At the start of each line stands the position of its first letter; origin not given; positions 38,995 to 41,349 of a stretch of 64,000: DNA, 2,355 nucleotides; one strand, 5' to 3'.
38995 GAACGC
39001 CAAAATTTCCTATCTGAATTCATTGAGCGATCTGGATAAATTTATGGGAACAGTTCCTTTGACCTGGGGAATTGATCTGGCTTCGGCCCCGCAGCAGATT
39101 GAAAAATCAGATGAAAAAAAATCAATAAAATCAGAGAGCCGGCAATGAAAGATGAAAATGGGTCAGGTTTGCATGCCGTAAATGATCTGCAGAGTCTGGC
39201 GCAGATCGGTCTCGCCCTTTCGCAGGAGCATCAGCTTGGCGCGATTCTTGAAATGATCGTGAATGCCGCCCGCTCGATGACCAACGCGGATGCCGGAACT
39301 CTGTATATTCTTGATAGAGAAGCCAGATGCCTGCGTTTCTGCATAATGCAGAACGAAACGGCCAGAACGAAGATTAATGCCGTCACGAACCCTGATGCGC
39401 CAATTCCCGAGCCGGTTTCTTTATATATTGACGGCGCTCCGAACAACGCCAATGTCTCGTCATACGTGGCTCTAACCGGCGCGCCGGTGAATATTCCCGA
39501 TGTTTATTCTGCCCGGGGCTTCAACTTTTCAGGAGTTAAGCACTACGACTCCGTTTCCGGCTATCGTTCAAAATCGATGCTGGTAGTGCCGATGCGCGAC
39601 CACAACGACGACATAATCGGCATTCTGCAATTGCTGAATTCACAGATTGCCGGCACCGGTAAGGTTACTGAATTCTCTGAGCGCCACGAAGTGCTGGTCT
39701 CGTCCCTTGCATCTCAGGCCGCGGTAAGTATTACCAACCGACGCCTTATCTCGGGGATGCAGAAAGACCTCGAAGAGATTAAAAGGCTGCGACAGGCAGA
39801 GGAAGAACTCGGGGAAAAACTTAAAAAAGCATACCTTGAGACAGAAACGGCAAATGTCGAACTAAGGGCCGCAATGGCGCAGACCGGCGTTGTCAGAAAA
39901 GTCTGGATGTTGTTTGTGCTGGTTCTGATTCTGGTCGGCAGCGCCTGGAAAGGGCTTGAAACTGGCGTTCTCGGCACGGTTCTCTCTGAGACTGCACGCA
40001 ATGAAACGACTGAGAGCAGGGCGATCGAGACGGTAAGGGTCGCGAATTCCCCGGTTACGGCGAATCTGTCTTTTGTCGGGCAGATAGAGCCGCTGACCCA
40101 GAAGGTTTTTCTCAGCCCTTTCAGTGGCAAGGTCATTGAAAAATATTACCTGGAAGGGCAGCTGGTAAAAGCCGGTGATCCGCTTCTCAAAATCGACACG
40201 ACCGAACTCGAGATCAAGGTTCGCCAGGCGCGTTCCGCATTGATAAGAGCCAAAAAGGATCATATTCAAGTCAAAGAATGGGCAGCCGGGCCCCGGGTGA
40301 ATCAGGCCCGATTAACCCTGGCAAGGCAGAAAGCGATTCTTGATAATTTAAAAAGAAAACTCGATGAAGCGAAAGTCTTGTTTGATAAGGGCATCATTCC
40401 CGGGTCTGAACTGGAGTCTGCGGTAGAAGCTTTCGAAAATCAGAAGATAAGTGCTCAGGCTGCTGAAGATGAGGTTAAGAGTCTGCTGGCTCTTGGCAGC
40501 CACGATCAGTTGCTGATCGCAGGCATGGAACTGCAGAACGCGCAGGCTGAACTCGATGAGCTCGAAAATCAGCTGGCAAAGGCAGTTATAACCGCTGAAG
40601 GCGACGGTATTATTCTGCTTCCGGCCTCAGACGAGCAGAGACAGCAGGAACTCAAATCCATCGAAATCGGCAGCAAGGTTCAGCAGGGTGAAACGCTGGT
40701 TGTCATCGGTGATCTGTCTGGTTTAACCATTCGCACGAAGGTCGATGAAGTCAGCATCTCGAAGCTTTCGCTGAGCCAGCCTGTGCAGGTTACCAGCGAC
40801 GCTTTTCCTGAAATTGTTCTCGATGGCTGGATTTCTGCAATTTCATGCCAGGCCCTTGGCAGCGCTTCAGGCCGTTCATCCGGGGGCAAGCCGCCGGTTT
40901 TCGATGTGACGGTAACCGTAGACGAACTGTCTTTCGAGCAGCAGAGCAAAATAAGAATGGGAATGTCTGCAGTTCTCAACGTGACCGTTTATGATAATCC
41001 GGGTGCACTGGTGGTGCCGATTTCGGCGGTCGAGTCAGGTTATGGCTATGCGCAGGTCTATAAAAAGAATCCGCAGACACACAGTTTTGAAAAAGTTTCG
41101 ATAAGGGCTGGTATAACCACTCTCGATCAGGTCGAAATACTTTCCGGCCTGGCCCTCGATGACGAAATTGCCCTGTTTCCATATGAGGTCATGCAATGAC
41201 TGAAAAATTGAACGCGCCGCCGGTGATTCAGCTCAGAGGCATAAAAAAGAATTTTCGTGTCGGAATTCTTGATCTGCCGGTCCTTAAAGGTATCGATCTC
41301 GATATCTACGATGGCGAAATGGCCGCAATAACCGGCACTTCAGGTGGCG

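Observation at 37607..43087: TolC / MacA-like / MacB-like tripartite exporter in which the membrane fusion protein carries a cytoplasmic GAF sensor domain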

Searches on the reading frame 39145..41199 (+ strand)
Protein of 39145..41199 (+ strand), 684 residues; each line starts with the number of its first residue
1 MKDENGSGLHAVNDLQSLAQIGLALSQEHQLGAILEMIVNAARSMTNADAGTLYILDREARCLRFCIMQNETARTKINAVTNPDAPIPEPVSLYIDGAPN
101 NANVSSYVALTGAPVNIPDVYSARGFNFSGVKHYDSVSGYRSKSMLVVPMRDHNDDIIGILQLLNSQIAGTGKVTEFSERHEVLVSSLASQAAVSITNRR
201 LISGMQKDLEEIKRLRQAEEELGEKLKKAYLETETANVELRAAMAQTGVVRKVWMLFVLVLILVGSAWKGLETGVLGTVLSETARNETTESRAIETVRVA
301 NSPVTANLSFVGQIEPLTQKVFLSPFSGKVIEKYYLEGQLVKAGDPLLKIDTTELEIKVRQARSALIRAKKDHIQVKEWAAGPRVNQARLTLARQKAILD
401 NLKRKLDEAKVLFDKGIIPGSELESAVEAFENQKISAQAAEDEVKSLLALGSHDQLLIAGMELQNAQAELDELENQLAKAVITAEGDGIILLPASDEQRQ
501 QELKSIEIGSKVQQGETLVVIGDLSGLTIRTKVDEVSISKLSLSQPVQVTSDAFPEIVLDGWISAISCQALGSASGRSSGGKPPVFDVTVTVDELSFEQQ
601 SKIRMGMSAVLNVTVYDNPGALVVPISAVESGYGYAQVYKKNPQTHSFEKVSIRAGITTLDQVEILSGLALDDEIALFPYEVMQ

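Call 7: search_protein_families(library=pfam, proteins=[window:39145-41199:+], max_evalue=0.01)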
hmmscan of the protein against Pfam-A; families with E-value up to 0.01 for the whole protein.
window:39145-41199:+ (684 aa): 7 families
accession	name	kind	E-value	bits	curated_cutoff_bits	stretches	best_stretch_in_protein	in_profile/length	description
PF01590.32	GAF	-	1.3e-14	55.3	22.4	1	31-196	2-133/133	GAF domain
PF13437.12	HlyD_3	-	5.7e-13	50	22.2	2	504-606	13-106/106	HlyD family secretion protein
PF16576.10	HlyD_D23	-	2.6e-10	40.4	30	1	324-567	24-185/214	Barrel-sandwich domain of CusB or HlyD membrane-fusion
PF13185.12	GAF_2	-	4.5e-09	37.1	28.6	1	30-196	3-135/136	GAF domain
PF13492.12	GAF_3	-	0.00028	21.7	27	0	32-198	3-129/129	GAF domain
PF13533.13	Biotin_lipoyl_2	-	0.00048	20.3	29.8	1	324-351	5-32/32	Biotin-lipoyl like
PF02637.23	GatB_Yqey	-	0.0029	17.9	27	1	396-477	18-98/148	GatB domain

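Call 8: search_protein_families(library=ncbifam, proteins=[window:39145-41199:+], max_evalue=0.01)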
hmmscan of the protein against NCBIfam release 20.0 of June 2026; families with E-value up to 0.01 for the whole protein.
window:39145-41199:+ (684 aa): 18 families
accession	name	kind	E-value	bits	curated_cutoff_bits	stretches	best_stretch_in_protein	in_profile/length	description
TIGR01730.1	RND_mfp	subfamily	2.8e-28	98.8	94.9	2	459-675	114-305/322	efflux RND transporter periplasmic adaptor subunit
NF002939.0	PRK03598.1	equivalog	1.2e-17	64.1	393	1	327-570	52-284/332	secretion protein HlyD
TIGR00998.1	8a0101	subfamily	1.6e-17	63.5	390.8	1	323-569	46-284/334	EmrA/EmrK family multidrug efflux transporter periplasmic adaptor subunit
TIGR01843.1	type_I_hlyD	subfamily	1.5e-13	50.5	208.65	2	423-614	214-397/422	HlyD family type I secretion periplasmic adaptor subunit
TIGR00999.1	8a0102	subfamily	7.9e-10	38.3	319.3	1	383-449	20-86/271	CzcB/NccB family metal efflux transporter periplasmic adaptor subunit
NF007785.0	PRK10476.1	equivalog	1.3e-09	37.3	376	1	324-490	53-219/347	multidrug transporter subunit MdtN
NF011715.0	PRK15136.1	equivalog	3e-08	32.7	563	1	324-563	66-289/390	multidrug efflux MFS transporter periplasmic adaptor subunit EmrA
NF007132.1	PRK09578.1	equivalog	6.4e-08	31.7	512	1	281-376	27-122/396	MexX/AxyX family multidrug efflux RND transporter periplasmic adaptor subunit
NF033138.2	RND-peri-MexC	equivalog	1.5e-07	30.9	625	1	281-373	25-117/375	MexC family multidrug efflux RND transporter periplasmic adaptor subunit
NF000272.2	OqxA_adapt_sub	exception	3.4e-06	26.3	835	1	280-372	28-120/391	multidrug efflux RND transporter periplasmic adaptor subunit OqxA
TIGR01000.1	bacteriocin_acc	subfamily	4.6e-06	25.8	258.85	1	450-608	287-433/457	bacteriocin secretion accessory protein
NF008589.1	PRK11556.1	equivalog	4.6e-06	25.8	391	1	284-369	49-134/392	MdtA/MuxA family multidrug efflux RND transporter periplasmic adaptor subunit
TIGR02971.1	heterocyst_DevB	subfamily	1e-05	25.1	129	1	311-567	4-279/327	ABC exporter membrane fusion protein, DevB family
NF045904.1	RND-peri-MexE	equivalog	0.00024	20.1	714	1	288-387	32-132/390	multidrug efflux RND transporter periplasmic adaptor subunit MexE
NF008606.0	PRK11578.1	equivalog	0.00091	18.4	342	0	600-676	285-361/371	macrolide transporter subunit MacA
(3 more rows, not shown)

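Call 9: find_homologous_proteins(query=window:39145-41199:+, max_evalue=0.00001)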
Query window:39145-41199:+ (684 aa): 2304 proteins with E <= 0.00001 among 8000 candidates; the best 120 are listed.
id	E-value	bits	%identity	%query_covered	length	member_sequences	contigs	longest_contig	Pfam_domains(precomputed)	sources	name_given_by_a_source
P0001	0.0e+0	1465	100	100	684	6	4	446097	PF13185.13,PF01590.33,PF25917.1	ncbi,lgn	-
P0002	0.0e+0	1356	93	100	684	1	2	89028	PF13185.13,PF01590.33,PF25917.1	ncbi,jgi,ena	-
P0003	0.0e+0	1288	87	100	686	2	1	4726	PF13185.13,PF01590.33,PF25917.1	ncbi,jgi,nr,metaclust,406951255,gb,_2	ncbi:MAG: hypothetical protein ACD_39C01889G0002 [uncultured bacterium]|nr:MAG: hypothetical protein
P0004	0.0e+0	1273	86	100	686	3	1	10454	PF13185.13,PF01590.33,PF25990.1,PF25917.1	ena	-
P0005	0.0e+0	1268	86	100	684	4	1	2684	PF25984.1,PF13185.13,PF01590.33,PF13492.13,PF25917.1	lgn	-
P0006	0.0e+0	1262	86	100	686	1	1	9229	PF13185.13,PF01590.33,PF25990.1,PF13492.13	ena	-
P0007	0.0e+0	1251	85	100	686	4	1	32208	PF13185.13,PF01590.33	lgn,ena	-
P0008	0.0e+0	1241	84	100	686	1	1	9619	PF13185.13,PF01590.33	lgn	-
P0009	0.0e+0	1241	84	100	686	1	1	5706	PF13185.13,PF01590.33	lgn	-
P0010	0.0e+0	1210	82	100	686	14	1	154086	PF25984.1,PF13185.13,PF01590.33,PF13492.13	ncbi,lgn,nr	ncbi:MAG: hypothetical protein GQF41_4179 [Candidatus Rifleibacterium amylolyticum]|nr:MAG: hypothet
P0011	2.0e-260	884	92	66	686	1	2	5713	PF13185.13,PF01590.33,PF00005.34,PF13304.13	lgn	-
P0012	5.6e-247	839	59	99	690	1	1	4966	PF13185.13,PF01590.33,PF13492.13,PF25917.1,PF25975.1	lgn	-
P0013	9.9e-246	835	57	99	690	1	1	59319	PF13185.13,PF01590.33,PF25917.1,PF25975.1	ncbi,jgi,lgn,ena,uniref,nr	ncbi:MAG: hypothetical protein CVV64_14195 [Candidatus Wallbacteria bacterium HGW-Wallbacteria-1]|jg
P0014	7.6e-201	687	51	97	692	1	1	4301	PF25973.1,PF13185.13,PF01590.33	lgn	-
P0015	4.1e-197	675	49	98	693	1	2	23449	PF13185.13,PF25989.1,PF01590.33,PF25917.1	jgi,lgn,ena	-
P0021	7.1e-193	661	48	99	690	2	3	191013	PF25973.1,PF13185.13,PF01590.33,PF25990.1,PF13492.13,PF25917.1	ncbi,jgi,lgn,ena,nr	ncbi:MAG TPA: efflux RND transporter periplasmic adaptor subunit [Candidatus Ozemobacteraceae bacter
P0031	1.1e-141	492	40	97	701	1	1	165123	PF13185.13,PF25989.1,PF01590.33,PF25990.1,PF13492.13,PF25917.1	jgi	-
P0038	1.1e-107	379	36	97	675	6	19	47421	PF13185.13,PF01590.33,PF25990.1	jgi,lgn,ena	-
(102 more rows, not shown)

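Call 20: find_encoding_contigs(protein=P0013, flank=8000, max_places=2)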
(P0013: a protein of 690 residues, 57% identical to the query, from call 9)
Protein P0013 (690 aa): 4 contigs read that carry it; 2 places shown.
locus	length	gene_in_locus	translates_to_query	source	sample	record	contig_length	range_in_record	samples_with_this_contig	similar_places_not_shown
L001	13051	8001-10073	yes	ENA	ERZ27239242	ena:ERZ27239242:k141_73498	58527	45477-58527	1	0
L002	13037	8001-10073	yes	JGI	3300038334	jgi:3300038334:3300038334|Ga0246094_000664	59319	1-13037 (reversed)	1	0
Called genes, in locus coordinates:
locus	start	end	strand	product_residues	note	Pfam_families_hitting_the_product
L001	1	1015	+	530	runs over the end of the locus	-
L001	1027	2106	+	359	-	PF01073:3Beta_HSD, PF01370:Epimerase, PF02719:Polysacc_synt_2, PF04321:RmlD_sub_bind, PF16363:GDP_Man_Dehyd, PF07993:NAD_binding_4 (weak)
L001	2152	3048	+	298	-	PF00483:NTP_transferase, PF12804:NTP_transf_3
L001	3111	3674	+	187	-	PF25087:GMPPB_C (faint), PF00132:Hexapep (faint)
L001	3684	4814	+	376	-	PF00155:Aminotran_1_2 (weak), PF01041:DegT_DnrJ_EryC1, PF00266:Aminotran_5 (weak)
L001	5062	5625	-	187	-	-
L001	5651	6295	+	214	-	-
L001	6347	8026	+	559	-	PF02321:OEP (weak)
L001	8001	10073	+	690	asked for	PF01590:GAF, PF13185:GAF_2, PF25917:BSH_RND (weak), PF25975:CzcB_C (weak)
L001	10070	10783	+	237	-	PF00005:ABC_tran, PF13304:AAA_21 (faint)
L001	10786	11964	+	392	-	PF12704:MacB_PCD, PF02687:FtsX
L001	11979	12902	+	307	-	-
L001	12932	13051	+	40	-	?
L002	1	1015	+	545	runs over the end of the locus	-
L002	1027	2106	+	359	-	PF01073:3Beta_HSD, PF01370:Epimerase, PF02719:Polysacc_synt_2, PF04321:RmlD_sub_bind, PF16363:GDP_Man_Dehyd, PF07993:NAD_binding_4 (weak)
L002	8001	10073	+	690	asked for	PF01590:GAF, PF13185:GAF_2, PF25917:BSH_RND (weak), PF25975:CzcB_C (weak)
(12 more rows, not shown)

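Call 21: find_encoding_contigs(protein=P0031, flank=8000, max_places=2)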
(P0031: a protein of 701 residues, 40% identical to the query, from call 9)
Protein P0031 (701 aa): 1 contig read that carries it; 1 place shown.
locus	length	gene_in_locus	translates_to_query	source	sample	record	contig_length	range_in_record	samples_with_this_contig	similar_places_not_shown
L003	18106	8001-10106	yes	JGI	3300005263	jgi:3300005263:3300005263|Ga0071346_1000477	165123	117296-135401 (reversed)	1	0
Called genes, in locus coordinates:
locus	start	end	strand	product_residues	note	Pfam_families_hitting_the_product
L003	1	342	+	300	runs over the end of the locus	PF27840:ScmC (weak), PF07475:Hpr_kinase_C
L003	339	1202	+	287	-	PF00685:Sulfotransfer_1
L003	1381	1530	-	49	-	-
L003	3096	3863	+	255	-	-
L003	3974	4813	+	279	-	-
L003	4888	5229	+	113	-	-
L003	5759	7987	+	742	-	PF05036:SPOR, PF02321:OEP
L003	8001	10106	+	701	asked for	PF01590:GAF, PF13185:GAF_2 (weak), PF13492:GAF_3 (weak), PF25917:BSH_RND, PF25990:Beta-barrel_YknX, PF25989:YknX_C (faint)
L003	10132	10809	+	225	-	PF00005:ABC_tran, PF02463:SMC_N (faint), PF13304:AAA_21 (faint)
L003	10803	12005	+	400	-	PF12704:MacB_PCD, PF02687:FtsX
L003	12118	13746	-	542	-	PF03063:Prismane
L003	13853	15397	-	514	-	PF00753:Lactamase_B, PF10996:Beta-Casp, PF07521:RMMBL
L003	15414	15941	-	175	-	PF14522:Cytochrome_C7 (faint), PF14537:Cytochrom_c3_2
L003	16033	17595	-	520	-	PF10518:TAT_signal (weak), PF01946:Thi4 (weak), PF00890:FAD_binding_2, PF01266:DAO, PF03486:HI0933_like, PF07992:Pyr_redox_2 (weak), PF12831:FAD_oxidored, PF13450:NAD_binding_8, +1 more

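Call 22: find_encoding_contigs(protein=P0038, flank=8000, max_places=2)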
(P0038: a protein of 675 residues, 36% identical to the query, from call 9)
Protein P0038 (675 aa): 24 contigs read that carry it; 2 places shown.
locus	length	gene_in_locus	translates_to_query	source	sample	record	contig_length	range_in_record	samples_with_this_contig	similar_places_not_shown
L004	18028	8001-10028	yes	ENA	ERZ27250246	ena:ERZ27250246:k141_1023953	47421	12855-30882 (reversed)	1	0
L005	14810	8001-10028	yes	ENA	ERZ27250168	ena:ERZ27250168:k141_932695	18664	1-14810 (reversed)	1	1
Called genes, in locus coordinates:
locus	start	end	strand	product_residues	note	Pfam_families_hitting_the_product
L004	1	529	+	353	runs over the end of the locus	-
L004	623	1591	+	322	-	PF03255:ACCA, PF01039:Carboxyl_trans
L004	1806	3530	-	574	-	PF00664:ABC_membrane, PF00005:ABC_tran, PF02463:SMC_N (faint)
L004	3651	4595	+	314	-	PF00248:Aldo_ket_red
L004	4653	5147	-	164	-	-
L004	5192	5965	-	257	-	PF06750:A24_N_bact, PF01478:Peptidase_A24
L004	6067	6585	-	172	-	PF21982:RecX_HTH1, PF02631:RecX_HTH2, PF21981:RecX_HTH3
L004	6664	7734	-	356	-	PF00154:RecA_N, PF06745:ATPase (weak), PF08423:Rad51, PF27531:MT3502_N, PF01637:ATPase_2 (faint), PF21096:RecA_C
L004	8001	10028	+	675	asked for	PF01590:GAF, PF13185:GAF_2, PF25990:Beta-barrel_YknX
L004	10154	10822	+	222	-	PF00005:ABC_tran, PF02463:SMC_N (weak), PF13304:AAA_21 (faint)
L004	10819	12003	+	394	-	PF12704:MacB_PCD, PF02687:FtsX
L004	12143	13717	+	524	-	PF20154:LNT_N, PF00795:CN_hydrolase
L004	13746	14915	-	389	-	-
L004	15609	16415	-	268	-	PF13276:HTH_21, PF00665:rve, PF13683:rve_3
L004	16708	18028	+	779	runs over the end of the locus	PF02384:N6_Mtase, PF20473:MmeI_Mtase, PF07669:Eco57I, PF02384:N6_Mtase (weak), PF12950:TaqI_C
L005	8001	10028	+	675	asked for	PF01590:GAF, PF13185:GAF_2, PF25990:Beta-barrel_YknX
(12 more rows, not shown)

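Call 28: search_protein_representatives(protein=window:39145-41196:+)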
Query: 684 residues. Proteins with E-value up to 0.001 (for the whole library): 17833; up to 1e-10: 3876; up to 1e-30: 608. The best 150 are listed.
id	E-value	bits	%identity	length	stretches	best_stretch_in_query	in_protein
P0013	3.1e-246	835.3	58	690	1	10-683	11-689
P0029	1.5e-155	535.8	46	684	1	14-679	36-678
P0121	8.9e-146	503.5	42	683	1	2-676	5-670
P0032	5.5e-141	487.7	40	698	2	77-677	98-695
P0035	5.9e-135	467.8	41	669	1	15-676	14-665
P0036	2.1e-119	416.4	45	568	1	12-567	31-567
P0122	2.8e-107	376.4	38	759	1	15-675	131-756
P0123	2.6e-104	366.6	37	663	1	18-671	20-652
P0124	1.1e-99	351.3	38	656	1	16-677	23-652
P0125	5.3e-98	345.7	40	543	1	206-676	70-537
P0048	2.8e-97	343.4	48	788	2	14-207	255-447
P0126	3.6e-96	339.7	34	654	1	15-672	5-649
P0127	1.3e-94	334.6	45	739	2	13-210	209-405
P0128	3.1e-94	333.3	50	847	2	15-214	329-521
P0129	2.0e-90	320.7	36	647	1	103-680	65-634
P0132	1.7e-82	294.5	36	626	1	100-677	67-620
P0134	1.3e-81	291.6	34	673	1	103-676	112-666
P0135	1.9e-81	291.1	37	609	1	170-677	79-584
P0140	7.1e-79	282.6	35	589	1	205-677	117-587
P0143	1.6e-76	274.8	35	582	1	150-678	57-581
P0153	3.0e-74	267.3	36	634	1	108-677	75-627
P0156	4.0e-73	263.6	35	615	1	208-675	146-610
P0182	6.8e-65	236.4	34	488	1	225-676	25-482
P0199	3.2e-62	227.6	34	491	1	221-677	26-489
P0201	4.4e-62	227.1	32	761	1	201-675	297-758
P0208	1.5e-60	222.1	32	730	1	145-677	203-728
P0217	1.6e-59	218.6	31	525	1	207-675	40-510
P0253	2.8e-54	201.4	34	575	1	289-675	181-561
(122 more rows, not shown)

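Call 33: predict_structure(alignment_id=A1)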
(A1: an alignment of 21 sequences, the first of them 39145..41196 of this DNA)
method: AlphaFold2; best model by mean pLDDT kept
length: 684 residues; sequences in the alignment: 21
mean_pLDDT: 80.8   pTM: 0.39
mean pLDDT of the five models: 80.8, 80.3, 79.4, 78.8, 78.1
residues with pLDDT >= 90: 164; 70-90: 439; 50-70: 29; < 50: 52
segments of 3 or more residues with pLDDT < 50: 1-6, 267-291, 495-503, 570-581
pLDDT, mean of each block of 10 residues (from residue 1): 46 80 82 88 90 90 89 84 81 86 90 89 79 74 90 85 89 85 86 78 76 80 79 76 69 77 54 29 28 78 84 85 86 83 88 90 94 91 91 94 93 89 91 93 91 90 93 89 85 53 65 83 86 80 87 81 80 40 73 84 79 84 88 84 85 84 87 88 76
secondary structure, 60 per line:
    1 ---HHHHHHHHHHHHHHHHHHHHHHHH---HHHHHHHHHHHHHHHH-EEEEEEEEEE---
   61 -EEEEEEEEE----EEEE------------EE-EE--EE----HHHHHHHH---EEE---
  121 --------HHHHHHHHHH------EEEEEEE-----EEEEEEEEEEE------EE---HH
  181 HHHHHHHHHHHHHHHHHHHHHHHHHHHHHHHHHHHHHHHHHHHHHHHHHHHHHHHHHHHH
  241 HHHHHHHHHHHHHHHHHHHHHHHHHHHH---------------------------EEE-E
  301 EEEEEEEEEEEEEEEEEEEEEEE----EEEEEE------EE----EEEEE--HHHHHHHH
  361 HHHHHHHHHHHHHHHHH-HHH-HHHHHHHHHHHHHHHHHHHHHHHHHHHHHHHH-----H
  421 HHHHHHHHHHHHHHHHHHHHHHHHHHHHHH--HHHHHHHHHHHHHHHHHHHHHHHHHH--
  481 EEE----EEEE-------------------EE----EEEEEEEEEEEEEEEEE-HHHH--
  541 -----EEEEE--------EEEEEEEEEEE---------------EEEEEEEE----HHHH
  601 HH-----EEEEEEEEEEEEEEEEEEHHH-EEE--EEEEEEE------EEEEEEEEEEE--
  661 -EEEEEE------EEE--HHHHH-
elements in order (helices of 4 or more, strands of 3 or more residues): H4-27 H31-46 E48-57 E62-70 E75-78 H104-111 E115-117 H129-138 E145-151 E157-167 H179-268 E296-298 E300-323 E328-333 E346-350 H353-377 H383-414 H420-450 H453-478 E481-483 E488-491 E517-533 H535-538 E546-550 E559-569 E585-592 H597-602 E608-625 E630-632 E635-641 E648-658 E662-667 E674-676 H679-683

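Call 36: search_protein_families(library=pfam, alignment_id=A4, max_evalue=0.001)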
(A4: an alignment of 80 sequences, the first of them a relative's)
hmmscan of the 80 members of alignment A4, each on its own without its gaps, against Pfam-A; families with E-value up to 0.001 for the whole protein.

A. member 1, P0121 (683 aa): 5 families
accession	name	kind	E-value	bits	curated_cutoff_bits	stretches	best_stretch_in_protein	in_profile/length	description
PF01590.32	GAF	-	2.4e-12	47.9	22.4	1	32-196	1-133/133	GAF domain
PF16576.10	HlyD_D23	-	4.3e-12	46.2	30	1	309-563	6-183/214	Barrel-sandwich domain of CusB or HlyD membrane-fusion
PF13437.12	HlyD_3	-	5.8e-11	43.5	22.2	1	484-588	3-95/106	HlyD family secretion protein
PF13185.12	GAF_2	-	1.3e-08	35.6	28.6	1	31-196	2-135/136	GAF domain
PF13492.12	GAF_3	-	2.6e-05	25.1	27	1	33-196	2-127/129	GAF domain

B. families by the number of members that match (of 80 scanned): 20 families
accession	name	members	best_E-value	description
PF13437.12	HlyD_3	80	3.6e-18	HlyD family secretion protein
PF16576.10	HlyD_D23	80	1.9e-17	Barrel-sandwich domain of CusB or HlyD membrane-fusion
PF00989.32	PAS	46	2.2e-15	PAS fold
PF13426.13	PAS_9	45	1.1e-13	PAS domain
PF08448.16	PAS_4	43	4.4e-15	PAS fold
PF13188.13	PAS_8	36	4.2e-09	PAS domain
PF13533.13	Biotin_lipoyl_2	29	3e-08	Biotin-lipoyl like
PF13185.12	GAF_2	25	1.7e-20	GAF domain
PF01590.32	GAF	24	2e-26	GAF domain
PF12860.13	PAS_7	22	9.5e-08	PAS fold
PF13492.12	GAF_3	20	1.3e-14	GAF domain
PF02321.23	OEP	5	6.1e-06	Outer membrane efflux protein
PF24820.1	Diguanyl_cycl_sensor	5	7.7e-06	Diguanylate cyclase-like sensor domain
PF00364.28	Biotin_lipoyl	5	4.1e-05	Biotin-requiring enzyme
PF13596.12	PAS_10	3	7.1e-08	PAS domain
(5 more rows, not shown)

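Call 47: find_encoding_contigs(protein=P0010, flank=7000, max_places=1)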
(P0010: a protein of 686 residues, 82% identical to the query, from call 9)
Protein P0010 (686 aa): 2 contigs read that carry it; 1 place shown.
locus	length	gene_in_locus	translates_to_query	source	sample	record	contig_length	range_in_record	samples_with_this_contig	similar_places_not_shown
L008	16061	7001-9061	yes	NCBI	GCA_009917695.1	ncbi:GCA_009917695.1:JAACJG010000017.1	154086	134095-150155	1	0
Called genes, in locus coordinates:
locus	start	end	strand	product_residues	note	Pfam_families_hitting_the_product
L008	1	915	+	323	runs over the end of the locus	-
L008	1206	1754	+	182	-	PF13091:PLDc_2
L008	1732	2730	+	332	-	PF13091:PLDc_2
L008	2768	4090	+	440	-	PF00248:Aldo_ket_red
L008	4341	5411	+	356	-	-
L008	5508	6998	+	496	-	PF02321:OEP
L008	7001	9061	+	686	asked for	PF01590:GAF, PF13185:GAF_2, PF13492:GAF_3 (faint), PF25984:BSH_YknX (faint)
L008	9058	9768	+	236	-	PF00005:ABC_tran, PF13304:AAA_21 (faint)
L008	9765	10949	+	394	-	PF12704:MacB_PCD, PF02687:FtsX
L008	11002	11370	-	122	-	-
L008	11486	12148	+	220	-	PF08238:Sel1 (faint)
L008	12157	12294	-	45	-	-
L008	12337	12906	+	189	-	PF16036:Chalcone_3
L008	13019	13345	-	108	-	-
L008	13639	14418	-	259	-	-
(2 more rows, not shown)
